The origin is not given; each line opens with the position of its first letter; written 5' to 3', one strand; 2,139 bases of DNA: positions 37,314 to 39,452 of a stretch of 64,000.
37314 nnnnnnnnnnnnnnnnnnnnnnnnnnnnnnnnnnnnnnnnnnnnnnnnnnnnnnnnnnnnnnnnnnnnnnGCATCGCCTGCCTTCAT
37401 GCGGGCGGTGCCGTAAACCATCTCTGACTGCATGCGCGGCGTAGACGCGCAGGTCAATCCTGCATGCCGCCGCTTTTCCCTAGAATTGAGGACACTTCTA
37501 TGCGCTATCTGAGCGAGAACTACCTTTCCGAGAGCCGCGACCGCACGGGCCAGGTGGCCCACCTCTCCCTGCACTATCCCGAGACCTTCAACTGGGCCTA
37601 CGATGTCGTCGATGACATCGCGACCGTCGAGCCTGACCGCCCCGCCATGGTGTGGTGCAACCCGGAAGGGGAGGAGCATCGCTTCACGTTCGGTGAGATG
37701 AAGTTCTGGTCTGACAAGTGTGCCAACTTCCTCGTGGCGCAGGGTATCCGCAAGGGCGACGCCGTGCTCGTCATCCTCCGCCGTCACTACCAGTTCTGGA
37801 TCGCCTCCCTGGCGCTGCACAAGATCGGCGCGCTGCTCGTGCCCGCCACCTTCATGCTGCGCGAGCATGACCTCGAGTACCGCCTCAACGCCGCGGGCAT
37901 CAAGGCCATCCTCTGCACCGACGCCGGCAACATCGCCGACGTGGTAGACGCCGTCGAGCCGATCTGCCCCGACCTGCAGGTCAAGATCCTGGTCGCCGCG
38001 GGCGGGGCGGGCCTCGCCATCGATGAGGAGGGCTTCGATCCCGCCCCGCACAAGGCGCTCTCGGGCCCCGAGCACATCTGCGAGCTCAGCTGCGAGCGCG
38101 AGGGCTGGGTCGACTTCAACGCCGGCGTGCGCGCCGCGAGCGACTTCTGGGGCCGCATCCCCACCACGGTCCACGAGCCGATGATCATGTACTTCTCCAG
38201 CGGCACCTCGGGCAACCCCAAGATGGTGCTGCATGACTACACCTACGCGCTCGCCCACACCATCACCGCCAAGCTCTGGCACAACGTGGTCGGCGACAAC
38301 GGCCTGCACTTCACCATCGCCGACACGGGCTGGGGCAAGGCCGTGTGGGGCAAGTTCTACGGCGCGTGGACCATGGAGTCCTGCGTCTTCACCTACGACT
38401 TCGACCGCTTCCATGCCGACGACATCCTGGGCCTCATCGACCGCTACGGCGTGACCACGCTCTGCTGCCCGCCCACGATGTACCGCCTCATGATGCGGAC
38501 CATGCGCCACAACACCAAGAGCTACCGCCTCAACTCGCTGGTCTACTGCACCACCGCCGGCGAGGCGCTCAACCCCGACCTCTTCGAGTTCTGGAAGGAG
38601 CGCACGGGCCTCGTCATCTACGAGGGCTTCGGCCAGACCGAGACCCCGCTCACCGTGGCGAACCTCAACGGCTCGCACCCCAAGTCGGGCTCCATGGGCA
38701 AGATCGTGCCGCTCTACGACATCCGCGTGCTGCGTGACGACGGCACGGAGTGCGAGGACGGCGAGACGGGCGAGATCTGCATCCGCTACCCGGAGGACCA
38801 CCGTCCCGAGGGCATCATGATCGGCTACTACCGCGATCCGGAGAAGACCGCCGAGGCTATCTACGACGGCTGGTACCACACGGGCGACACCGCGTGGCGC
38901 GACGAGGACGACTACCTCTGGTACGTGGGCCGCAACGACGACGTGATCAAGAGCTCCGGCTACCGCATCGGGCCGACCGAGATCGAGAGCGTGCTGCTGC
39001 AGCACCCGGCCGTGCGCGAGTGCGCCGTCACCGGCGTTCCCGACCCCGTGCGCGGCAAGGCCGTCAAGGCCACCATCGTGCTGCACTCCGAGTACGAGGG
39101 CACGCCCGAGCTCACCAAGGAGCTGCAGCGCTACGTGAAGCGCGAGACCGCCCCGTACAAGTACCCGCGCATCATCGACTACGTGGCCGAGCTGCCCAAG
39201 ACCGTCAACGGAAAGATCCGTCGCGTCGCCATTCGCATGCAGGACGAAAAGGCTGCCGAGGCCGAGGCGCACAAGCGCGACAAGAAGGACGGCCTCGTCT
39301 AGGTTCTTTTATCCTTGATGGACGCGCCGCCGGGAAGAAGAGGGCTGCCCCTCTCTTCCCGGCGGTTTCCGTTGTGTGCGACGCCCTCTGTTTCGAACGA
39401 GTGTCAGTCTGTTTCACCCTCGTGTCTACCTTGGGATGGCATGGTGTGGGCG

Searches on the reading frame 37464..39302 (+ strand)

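Call 80: search_protein_families(library=pfam, proteins=[window:37464-39302:+], max_evalue=0.00001)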
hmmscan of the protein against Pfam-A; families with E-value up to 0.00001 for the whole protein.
window:37464-39302:+ (612 aa): 2 families
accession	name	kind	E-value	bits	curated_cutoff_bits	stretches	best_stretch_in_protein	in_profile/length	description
PF00501.34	AMP-binding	-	1.9e-60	205.1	29.9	1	53-456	5-384/384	AMP-binding enzyme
PF13193.12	AMP-binding_C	-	6e-22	78.8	24.5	1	506-584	1-76/76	AMP-binding enzyme C-terminal domain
